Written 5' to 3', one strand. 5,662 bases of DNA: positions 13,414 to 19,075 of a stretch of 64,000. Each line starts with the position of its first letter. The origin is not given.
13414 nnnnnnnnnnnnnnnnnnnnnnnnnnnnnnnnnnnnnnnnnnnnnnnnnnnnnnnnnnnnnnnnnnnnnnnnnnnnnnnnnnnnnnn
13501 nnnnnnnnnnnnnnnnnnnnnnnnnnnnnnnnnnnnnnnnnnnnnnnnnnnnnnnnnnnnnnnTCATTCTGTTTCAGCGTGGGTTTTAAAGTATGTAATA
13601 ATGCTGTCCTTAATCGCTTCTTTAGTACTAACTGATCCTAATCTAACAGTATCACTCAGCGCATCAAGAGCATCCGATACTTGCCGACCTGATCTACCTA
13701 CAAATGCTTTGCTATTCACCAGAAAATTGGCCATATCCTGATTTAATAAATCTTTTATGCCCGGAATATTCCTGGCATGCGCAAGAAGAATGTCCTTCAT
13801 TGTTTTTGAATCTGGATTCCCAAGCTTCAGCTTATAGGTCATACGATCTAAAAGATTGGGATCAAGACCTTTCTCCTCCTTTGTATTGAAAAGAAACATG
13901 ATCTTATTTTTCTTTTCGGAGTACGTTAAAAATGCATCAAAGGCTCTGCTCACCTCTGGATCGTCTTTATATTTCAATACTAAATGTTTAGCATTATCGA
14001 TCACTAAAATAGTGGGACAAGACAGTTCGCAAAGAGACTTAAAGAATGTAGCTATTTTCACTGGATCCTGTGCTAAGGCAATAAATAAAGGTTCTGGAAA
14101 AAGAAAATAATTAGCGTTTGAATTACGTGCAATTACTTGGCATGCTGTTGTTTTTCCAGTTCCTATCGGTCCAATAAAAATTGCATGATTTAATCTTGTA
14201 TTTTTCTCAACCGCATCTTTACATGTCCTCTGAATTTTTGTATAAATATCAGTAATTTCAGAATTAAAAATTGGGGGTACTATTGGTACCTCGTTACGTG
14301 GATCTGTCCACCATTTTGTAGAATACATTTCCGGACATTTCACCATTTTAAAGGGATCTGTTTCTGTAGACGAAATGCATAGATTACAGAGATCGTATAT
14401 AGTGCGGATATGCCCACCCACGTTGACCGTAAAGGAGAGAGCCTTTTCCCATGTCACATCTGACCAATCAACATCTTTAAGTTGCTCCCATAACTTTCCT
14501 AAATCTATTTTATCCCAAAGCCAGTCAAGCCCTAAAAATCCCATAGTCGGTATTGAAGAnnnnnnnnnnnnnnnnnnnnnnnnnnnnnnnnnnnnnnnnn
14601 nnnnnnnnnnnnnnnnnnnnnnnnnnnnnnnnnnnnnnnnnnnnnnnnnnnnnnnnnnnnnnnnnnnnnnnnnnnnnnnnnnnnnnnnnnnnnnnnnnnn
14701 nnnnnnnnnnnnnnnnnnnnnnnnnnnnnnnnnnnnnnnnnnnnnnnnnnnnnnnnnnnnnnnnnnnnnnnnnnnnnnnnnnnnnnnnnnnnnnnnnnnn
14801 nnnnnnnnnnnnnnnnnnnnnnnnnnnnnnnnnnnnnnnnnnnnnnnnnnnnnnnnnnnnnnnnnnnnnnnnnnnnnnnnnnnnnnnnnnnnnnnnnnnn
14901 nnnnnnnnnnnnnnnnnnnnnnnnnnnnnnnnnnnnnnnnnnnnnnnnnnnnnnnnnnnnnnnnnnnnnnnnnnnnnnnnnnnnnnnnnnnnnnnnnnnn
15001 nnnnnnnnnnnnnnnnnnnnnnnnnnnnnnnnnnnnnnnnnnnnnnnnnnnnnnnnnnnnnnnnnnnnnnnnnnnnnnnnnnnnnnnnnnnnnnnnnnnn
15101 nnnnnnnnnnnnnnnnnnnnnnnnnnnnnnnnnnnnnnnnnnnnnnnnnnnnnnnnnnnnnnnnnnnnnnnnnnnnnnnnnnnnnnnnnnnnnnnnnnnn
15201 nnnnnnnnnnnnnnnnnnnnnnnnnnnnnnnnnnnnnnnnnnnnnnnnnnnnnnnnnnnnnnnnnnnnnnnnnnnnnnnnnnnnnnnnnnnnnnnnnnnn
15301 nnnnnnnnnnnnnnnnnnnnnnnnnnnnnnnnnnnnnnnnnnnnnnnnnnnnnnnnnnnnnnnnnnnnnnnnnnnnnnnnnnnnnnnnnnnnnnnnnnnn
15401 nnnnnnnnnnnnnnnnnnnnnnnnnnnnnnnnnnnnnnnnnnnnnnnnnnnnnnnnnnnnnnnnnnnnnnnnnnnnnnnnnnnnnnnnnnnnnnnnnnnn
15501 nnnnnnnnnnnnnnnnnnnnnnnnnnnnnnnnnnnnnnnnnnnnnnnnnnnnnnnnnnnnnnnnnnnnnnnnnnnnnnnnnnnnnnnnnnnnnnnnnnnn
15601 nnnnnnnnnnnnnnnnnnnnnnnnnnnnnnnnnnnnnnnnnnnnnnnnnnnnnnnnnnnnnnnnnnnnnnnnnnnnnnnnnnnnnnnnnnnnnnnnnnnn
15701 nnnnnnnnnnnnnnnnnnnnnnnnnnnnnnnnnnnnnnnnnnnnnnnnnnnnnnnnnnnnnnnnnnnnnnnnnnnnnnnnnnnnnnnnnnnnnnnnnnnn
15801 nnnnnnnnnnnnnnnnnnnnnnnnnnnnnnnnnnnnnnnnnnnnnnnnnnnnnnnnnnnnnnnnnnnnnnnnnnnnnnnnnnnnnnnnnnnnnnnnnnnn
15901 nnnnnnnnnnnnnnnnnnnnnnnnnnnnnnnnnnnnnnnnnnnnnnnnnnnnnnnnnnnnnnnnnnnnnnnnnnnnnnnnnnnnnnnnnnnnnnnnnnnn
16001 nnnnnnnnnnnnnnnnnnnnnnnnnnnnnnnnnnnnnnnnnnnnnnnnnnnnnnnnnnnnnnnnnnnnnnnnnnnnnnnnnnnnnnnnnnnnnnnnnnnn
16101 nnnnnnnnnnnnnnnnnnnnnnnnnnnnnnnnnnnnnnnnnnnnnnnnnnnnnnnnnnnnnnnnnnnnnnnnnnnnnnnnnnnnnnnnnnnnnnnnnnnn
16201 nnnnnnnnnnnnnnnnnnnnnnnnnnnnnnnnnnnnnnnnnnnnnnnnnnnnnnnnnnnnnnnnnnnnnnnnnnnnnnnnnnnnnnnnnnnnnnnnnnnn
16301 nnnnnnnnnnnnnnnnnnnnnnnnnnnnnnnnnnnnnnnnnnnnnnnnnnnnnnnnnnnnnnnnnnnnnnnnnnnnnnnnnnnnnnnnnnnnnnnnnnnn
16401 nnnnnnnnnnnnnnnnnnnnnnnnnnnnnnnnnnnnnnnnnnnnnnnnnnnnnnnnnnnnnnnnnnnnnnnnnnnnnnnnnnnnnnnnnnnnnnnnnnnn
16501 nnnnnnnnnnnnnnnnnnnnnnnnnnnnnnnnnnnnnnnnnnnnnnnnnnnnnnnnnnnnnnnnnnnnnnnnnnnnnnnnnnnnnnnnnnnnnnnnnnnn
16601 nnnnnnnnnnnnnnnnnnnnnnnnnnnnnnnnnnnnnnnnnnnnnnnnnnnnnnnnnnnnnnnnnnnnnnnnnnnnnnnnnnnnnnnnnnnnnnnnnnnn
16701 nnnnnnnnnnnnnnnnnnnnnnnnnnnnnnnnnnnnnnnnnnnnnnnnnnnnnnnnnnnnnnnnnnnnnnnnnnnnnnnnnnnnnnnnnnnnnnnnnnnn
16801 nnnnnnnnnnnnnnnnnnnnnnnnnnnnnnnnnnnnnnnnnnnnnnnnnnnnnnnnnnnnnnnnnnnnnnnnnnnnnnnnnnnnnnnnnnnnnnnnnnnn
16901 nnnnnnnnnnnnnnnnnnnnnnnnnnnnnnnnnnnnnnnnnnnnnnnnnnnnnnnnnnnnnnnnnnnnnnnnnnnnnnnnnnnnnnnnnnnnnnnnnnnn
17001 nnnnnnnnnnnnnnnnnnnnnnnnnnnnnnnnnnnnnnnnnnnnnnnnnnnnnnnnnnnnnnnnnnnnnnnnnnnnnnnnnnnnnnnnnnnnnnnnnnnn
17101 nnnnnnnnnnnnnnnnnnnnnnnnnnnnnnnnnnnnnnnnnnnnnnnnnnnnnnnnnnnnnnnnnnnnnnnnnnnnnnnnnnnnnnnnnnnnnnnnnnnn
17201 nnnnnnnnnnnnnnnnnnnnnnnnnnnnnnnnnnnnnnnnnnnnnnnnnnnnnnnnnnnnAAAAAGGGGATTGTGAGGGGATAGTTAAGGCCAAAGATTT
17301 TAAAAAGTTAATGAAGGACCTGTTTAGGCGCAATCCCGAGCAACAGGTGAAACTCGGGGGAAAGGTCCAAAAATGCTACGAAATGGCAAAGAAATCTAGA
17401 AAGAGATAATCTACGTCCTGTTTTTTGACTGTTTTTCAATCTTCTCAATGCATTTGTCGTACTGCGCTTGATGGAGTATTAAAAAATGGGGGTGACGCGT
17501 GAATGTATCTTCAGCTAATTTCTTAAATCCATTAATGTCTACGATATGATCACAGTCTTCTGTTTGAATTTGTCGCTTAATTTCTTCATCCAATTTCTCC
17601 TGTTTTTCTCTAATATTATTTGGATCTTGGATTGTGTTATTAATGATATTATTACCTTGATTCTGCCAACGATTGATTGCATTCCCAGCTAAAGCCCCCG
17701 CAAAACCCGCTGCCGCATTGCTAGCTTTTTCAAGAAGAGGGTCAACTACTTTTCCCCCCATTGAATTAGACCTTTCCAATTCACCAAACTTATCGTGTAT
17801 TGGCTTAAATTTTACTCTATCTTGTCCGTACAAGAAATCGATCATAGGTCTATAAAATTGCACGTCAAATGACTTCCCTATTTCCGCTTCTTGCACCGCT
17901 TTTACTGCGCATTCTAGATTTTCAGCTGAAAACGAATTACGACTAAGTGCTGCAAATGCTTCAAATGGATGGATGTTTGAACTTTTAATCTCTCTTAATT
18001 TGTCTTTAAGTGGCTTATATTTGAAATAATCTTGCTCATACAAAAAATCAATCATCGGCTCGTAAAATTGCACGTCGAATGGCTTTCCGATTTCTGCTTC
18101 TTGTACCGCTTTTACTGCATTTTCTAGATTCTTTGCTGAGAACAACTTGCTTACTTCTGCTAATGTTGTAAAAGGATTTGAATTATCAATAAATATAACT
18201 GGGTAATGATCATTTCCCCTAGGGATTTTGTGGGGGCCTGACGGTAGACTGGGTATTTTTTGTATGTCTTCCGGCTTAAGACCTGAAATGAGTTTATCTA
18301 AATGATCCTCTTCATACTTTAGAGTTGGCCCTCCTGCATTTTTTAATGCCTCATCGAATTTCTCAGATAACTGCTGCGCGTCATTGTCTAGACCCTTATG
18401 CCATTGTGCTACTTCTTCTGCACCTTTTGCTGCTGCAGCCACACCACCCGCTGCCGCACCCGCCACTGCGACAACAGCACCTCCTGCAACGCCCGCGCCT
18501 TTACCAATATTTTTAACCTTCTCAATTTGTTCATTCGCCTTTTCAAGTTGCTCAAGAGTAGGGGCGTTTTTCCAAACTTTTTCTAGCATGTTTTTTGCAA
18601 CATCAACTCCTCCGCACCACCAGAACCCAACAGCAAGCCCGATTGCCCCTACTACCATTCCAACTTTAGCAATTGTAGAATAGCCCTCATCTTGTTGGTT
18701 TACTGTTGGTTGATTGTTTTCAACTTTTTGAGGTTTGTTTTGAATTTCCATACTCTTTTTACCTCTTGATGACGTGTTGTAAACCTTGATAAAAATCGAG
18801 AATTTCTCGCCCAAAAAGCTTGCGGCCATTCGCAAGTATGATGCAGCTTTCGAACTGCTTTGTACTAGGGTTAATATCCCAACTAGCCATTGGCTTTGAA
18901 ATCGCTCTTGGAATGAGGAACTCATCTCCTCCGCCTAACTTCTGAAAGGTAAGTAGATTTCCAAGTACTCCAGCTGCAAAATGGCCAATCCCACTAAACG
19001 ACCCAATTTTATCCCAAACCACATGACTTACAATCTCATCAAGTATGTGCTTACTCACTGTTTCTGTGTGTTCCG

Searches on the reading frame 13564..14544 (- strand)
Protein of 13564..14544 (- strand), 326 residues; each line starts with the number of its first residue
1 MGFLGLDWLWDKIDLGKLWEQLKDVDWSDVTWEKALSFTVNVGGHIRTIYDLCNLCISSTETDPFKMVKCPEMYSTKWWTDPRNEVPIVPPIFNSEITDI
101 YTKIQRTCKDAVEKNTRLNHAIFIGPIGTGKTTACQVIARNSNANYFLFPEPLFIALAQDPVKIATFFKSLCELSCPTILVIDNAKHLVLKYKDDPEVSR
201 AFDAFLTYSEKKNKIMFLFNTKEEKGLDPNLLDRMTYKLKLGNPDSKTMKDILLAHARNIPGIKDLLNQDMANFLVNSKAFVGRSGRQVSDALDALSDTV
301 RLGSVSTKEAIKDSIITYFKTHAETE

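Call 5: search_protein_families(library=pfam, max_evalue=1, proteins=[window:13564-14544:-])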
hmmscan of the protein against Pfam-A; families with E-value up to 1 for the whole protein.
window:13564-14544:- (326 aa): 12 families
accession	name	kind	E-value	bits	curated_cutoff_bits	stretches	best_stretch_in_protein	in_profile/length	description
PF00004.35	AAA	-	7.9e-14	52.7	21.2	1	122-241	2-129/131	ATPase family associated with various cellular activities (AAA)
PF05496.18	RuvB_N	-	7.3e-05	23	27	1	102-153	17-68/159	Holliday junction DNA helicase RuvB P-loop domain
PF20720.3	nSTAND3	-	0.001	19.2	27.2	1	106-223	5-112/155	Novel STAND NTPase 3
PF13401.12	AAA_22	-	0.0032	18.2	27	1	120-173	7-56/130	AAA domain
PF10662.15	PduV-EutP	-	0.021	15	21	1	121-140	4-23/143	Ethanolamine utilisation - propanediol utilisation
PF13238.12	AAA_18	-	0.077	13.9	29.4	1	123-142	3-22/128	AAA domain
PF25199.1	nSTAND_NTPase5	-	0.082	13.2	34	1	105-187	29-107/145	Novel STAND NTPase 5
PF13173.12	AAA_14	-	0.12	12.8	27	1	122-188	6-74/129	AAA domain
PF02367.23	TsaE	-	0.19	12.1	26.6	1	110-143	13-46/128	Threonylcarbamoyl adenosine biosynthesis protein TsaE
PF07728.20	AAA_5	-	0.23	11.9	22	0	121-148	2-30/139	AAA domain (dynein-related subfamily)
PF13521.12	AAA_28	-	0.25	12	27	1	122-152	3-31/164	AAA domain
PF13604.12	AAA_30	-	0.25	11.5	27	1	120-141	20-41/191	AAA domain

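Call 6: search_protein_families(library=ncbifam, max_evalue=1, proteins=[window:13564-14544:-])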
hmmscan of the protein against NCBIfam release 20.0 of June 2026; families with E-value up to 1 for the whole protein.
window:13564-14544:- (326 aa): 37 families (the best 25 are shown)
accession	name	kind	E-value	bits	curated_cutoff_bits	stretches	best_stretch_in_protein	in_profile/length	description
TIGR01243.1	CDC48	subfamily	1.3e-07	30.3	802.65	1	122-274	216-376/733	CDC48 family AAA ATPase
NF004046.1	PRK05563.1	equivalog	4.4e-05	22.6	400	1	103-144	22-63/567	DNA polymerase III subunit gamma/tau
TIGR00635.1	ruvB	equivalog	4.7e-05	22.6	299.05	1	100-148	12-60/305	Holliday junction branch migration DNA helicase RuvB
NF000868.0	PRK00080.1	equivalog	8.5e-05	21.6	282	1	103-149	36-82/330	Holliday junction branch migration DNA helicase RuvB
NF042959.1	IteA_antiphage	equivalog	0.00021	20.5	510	1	215-291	226-295/367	anti-phage ATPase IteA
TIGR02397.1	dnaX_nterm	equivalog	0.0004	19.7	250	1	104-143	22-61/355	DNA polymerase III subunit gamma/tau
NF001679.0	PRK00440.1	equivalog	0.00046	19.4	303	1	104-142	26-63/322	replication factor C small subunit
NF011523.0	PRK14962.1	equivalog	0.00053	18.9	576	1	103-151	21-69/474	DNA polymerase III subunits gamma and tau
TIGR03922.1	T7SS_EccA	equivalog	0.00082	18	466.65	1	115-140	309-334/557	type VII secretion AAA-ATPase EccA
NF009881.0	PRK13341.1-2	equivalog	0.001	17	651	1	116-146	50-80/736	AAA family ATPase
NF011531.0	PRK14971.1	equivalog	0.0018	17.2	685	1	103-144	24-65/614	DNA polymerase III subunit gamma/tau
NF011514.0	PRK14953.1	equivalog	0.0026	16.7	536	1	104-144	24-64/488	DNA polymerase III subunits gamma and tau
NF005846.3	PRK07764.1-6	equivalog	0.0045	16.1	625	1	114-145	29-61/628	DNA polymerase III subunit gamma and tau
NF011513.0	PRK14952.1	equivalog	0.0045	16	737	1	114-144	30-61/596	DNA polymerase III subunits gamma/tau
NF011512.0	PRK14950.1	equivalog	0.0047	16.1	593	1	103-144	23-64/585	DNA polymerase III subunits gamma and tau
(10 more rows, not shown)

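Call 21: search_protein_representatives(protein=window:13564-14544:-)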
Query: 326 residues. Proteins with E-value up to 0.001 (for the whole library): 394; up to 1e-10: 30; up to 1e-30: 3. The best 150 are listed.
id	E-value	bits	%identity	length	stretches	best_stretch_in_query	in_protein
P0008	8.3e-54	199.3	42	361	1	28-309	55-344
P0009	7.1e-38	147.0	41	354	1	70-319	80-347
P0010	4.9e-37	144.2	38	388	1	65-321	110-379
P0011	1.8e-27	112.8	32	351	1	47-322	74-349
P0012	3.9e-26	108.4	36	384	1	74-299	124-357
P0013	6.9e-26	107.6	37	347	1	89-323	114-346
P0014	8.2e-23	97.5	96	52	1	1-49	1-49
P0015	9.4e-19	84.2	37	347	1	79-258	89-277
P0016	1.8e-16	76.6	28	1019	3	121-275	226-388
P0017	1.9e-15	73.3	29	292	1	85-316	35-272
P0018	2.1e-15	73.1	26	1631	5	119-291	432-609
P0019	2.8e-15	72.7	27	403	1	90-321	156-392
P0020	3.7e-15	72.3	31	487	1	90-298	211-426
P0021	6.5e-15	71.5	31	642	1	86-302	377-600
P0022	1.3e-14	70.5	31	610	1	90-299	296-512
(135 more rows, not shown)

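Call 23: find_encoding_contigs(protein=P0008, flank=6000, max_places=2)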
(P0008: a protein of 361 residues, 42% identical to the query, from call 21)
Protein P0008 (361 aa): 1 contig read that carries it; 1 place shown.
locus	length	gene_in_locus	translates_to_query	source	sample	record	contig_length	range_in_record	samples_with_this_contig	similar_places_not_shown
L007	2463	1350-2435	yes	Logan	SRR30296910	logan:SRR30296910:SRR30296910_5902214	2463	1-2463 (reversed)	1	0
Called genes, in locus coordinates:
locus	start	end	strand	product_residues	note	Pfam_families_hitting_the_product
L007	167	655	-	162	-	PF02517:Rce1-like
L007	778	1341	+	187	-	PF02517:Rce1-like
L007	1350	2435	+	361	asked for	PF00004:AAA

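Call 24: find_encoding_contigs(protein=P0009, flank=6000, max_places=2)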
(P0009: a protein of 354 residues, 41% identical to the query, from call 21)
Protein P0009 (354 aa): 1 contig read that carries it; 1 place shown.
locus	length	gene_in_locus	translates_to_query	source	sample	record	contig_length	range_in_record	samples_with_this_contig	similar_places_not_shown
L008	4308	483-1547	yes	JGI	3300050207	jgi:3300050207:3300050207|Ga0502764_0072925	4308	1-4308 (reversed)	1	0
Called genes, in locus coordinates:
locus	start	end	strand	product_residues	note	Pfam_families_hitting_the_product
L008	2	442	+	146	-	PF02517:Rce1-like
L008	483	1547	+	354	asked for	PF00004:AAA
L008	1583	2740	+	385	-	-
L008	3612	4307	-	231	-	PF05525:Branch_AA_trans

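Call 25: find_encoding_contigs(protein=P0010, flank=6000, max_places=2)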
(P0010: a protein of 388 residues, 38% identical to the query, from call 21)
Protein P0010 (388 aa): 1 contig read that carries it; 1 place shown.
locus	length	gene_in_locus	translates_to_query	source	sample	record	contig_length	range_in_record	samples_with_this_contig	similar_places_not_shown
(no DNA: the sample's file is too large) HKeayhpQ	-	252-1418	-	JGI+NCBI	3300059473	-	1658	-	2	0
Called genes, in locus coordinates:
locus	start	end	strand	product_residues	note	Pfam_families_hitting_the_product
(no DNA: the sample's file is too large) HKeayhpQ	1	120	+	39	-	?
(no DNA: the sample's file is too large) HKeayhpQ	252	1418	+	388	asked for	PF00004:AAA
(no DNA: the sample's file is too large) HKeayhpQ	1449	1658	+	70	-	?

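Call 26: find_encoding_contigs(protein=P0012, flank=6000, max_places=2)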
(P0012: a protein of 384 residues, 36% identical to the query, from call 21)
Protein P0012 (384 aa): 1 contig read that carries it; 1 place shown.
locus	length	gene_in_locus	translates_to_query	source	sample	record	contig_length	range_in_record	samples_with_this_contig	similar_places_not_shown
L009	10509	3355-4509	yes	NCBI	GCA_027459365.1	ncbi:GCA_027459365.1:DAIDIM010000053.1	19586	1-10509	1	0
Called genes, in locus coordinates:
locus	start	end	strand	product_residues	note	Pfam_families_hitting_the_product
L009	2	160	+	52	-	?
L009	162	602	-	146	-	PF02353:CMAS (weak), PF13649:Methyltransf_25 (weak)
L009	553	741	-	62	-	-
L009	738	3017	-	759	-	PF21084:WHD_DUF4423_like, PF02624:YcaO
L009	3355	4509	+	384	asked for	PF00004:AAA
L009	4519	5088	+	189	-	-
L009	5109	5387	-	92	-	PF12796:Ank_2 (weak)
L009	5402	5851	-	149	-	-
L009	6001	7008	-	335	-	PF01075:Glyco_transf_9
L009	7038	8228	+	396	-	PF00309:Sigma54_AID, PF04963:Sigma54_CBD, PF04552:Sigma54_DBD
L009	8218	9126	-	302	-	PF11004:Kdo_hydroxy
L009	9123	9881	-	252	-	-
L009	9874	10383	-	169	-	PF01066:CDP-OH_P_transf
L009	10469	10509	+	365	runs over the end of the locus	PF13439:Glyco_transf_4, PF00534:Glycos_transf_1, PF13692:Glyco_trans_1_4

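Call 27: find_encoding_contigs(protein=P0015, flank=6000, max_places=2)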
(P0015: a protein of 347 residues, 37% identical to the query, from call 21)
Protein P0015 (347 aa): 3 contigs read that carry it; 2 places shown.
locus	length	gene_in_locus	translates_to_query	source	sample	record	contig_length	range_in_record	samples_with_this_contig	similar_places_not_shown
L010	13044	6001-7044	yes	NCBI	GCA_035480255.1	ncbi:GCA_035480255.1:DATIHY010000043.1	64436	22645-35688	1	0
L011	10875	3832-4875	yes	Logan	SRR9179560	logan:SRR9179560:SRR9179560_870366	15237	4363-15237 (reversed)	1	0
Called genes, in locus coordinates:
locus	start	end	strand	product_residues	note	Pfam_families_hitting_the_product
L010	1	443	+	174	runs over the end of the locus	PF05932:CesT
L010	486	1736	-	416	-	PF11638:DnaA_N (faint), PF00308:Bac_DnaA, PF01695:IstB_IS21, PF08299:Bac_DnaA_C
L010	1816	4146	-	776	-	PF02096:60KD_IMP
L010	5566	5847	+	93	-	-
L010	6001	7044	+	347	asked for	PF00004:AAA (weak)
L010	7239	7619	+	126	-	-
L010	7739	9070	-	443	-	PF05598:DUF772, PF01609:DDE_Tnp_1 (faint)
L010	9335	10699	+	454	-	PF00083:Sugar_tr, PF07690:MFS_1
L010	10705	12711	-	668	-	PF07719:TPR_2 (faint), PF13414:TPR_11 (faint), PF13428:TPR_14 (faint), PF14559:TPR_19 (faint), PF00515:TPR_1 (faint), PF13431:TPR_17 (faint)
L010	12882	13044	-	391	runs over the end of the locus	PF00501:AMP-binding, PF13193:AMP-binding_C (weak)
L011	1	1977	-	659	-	?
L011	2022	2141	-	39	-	-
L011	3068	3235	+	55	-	-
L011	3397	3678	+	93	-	-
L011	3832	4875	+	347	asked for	PF00004:AAA (weak)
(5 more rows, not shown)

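Call 37: find_related_loci(query=A5, collection=genome_contigs, flank=5000)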
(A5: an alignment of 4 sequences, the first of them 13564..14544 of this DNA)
Query A5 (326 aa) in genome_contigs; peptide patterns used: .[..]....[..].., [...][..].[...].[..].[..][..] (x = any residue, [..] = any of these).
92 stretches matched a pattern, but none encodes a relative of the query by tblastn (E <= 1e-3).

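Call 42: search_solved_structures(query=A4, max_evalue=0.001)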
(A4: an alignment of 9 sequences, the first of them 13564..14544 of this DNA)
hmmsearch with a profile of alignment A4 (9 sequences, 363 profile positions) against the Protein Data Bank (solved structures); distinct sequences matched with E-value up to 0.001: 258 (the best 60 are shown).
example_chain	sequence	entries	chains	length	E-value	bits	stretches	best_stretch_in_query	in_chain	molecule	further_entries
5vc7_A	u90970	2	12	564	1.1e-20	77.2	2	155-314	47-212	VCP-like ATPase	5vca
5g4g_A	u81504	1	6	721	2.4e-20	76.1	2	155-314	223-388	VCP-LIKE ATPASE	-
5g4f_A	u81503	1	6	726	2.5e-20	76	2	155-314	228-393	VCP-LIKE ATPASE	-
7wub_C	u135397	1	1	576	1.8e-19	73.2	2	155-298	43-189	Transitional endoplasmic reticulum ATPase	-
7wub_D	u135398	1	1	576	1.9e-19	73.1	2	155-298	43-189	Transitional endoplasmic reticulum ATPase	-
6mck_A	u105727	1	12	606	2.3e-19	72.9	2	155-298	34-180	Transitional endoplasmic reticulum ATPase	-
6chs_H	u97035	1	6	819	3.3e-19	72.4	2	155-298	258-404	Putative cell division control protein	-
7rlj_A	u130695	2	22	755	4.7e-19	71.8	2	155-298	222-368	Transitional endoplasmic reticulum ATPase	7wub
8yka_A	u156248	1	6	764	4.9e-19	71.8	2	155-298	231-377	Transitional endoplasmic reticulum ATPase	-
5c18_A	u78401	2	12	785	5.2e-19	71.7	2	155-298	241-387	Transitional endoplasmic reticulum ATPase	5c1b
7y4w_A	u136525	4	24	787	5.4e-19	71.6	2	155-298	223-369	Transitional endoplasmic reticulum ATPase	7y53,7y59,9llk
7rlh_A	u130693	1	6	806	5.5e-19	71.6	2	155-298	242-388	Transitional endoplasmic reticulum ATPase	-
10qq_A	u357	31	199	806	5.8e-19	71.5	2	155-298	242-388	Transitional endoplasmic reticulum ATPase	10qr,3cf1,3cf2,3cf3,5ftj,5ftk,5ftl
7mdm_B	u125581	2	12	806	5.8e-19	71.5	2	155-298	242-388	Transitional endoplasmic reticulum ATPase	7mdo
7bp9_A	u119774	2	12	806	5.8e-19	71.5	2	155-298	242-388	Transitional endoplasmic reticulum ATPase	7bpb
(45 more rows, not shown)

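Call 43: search_protein_families(library=padloc, max_evalue=0.1, proteins=[window:13564-14544:-])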
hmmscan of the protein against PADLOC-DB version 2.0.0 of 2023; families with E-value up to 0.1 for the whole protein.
window:13564-14544:- (326 aa): 6 families
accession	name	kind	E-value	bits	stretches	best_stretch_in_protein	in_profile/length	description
PDLC04140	mad8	-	1.3e-06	26.2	2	177-279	192-289/314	mads_8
PDLC00915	TRIP13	-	1.2e-05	22.9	1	197-291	160-260/302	TRIP13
PDLC02196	IetA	-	3.1e-05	21.6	1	90-142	94-146/374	-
PDLC02195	IetA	-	0.00015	19.2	1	118-308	137-324/395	-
PDLC00914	TRIP13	-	0.0047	14.4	0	112-141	67-94/302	TRIP13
PDLC04790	PDC-S01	-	0.045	10.5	1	103-165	11-75/422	-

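Call 69: find_encoding_contigs(protein=P0019, flank=5000, max_places=4)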
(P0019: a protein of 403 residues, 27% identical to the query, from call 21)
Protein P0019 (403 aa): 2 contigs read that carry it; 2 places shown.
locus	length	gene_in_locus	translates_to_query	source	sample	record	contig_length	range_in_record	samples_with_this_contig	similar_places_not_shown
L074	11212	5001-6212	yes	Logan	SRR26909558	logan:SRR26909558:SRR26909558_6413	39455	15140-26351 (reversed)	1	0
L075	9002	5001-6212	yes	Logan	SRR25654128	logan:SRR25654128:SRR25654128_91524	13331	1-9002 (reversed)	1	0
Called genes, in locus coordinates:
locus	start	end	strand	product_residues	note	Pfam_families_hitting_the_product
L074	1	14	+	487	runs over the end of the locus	PF01425:Amidase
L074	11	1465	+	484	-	PF02934:GatB_N, PF02637:GatB_Yqey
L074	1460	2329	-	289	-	PF02899:Phage_int_SAM_1, PF00589:Phage_integrase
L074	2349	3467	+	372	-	PF04464:Glyphos_transf (weak)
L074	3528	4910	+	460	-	PF13191:AAA_16 (faint), PF05496:RuvB_N, PF20720:nSTAND3 (weak), PF00004:AAA, PF07728:AAA_5 (faint)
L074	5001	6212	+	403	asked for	PF05496:RuvB_N, PF13191:AAA_16 (faint), PF00004:AAA, PF07728:AAA_5 (weak), PF13401:AAA_22 (faint), PF20720:nSTAND3 (weak)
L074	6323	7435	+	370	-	PF05496:RuvB_N (weak), PF13191:AAA_16 (faint), PF20720:nSTAND3 (weak), PF13401:AAA_22 (faint), PF00004:AAA, PF07728:AAA_5 (faint)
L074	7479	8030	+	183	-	PF13302:Acetyltransf_3 (weak), PF13523:Acetyltransf_8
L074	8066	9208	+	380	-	-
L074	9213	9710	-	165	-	-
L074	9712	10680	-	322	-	PF21694:DNA_pol3_delta_C (faint)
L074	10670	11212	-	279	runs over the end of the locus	PF00348:polyprenyl_synt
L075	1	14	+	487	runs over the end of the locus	PF01425:Amidase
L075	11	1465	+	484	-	PF02934:GatB_N, PF02637:GatB_Yqey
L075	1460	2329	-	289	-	PF02899:Phage_int_SAM_1, PF00589:Phage_integrase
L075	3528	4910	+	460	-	PF13191:AAA_16 (faint), PF05496:RuvB_N, PF20720:nSTAND3 (weak), PF00004:AAA, PF07728:AAA_5 (faint)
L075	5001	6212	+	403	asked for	PF05496:RuvB_N, PF13191:AAA_16 (faint), PF00004:AAA, PF07728:AAA_5 (weak), PF13401:AAA_22 (faint), PF20720:nSTAND3 (weak)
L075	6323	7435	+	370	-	PF05496:RuvB_N (weak), PF13191:AAA_16 (faint), PF20720:nSTAND3 (weak), PF13401:AAA_22 (faint), PF00004:AAA, PF07728:AAA_5 (faint)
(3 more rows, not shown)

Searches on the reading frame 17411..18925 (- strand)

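Call 5: search_protein_families(library=pfam, max_evalue=1, proteins=[window:17411-18925:-])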
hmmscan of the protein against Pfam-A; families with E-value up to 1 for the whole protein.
window:17411-18925:- (504 aa): 1 family
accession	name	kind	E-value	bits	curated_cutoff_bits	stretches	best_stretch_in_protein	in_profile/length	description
PF01578.25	Cytochrom_C_asm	-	0.011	15.9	29.9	1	34-118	102-152/212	Cytochrome C assembly protein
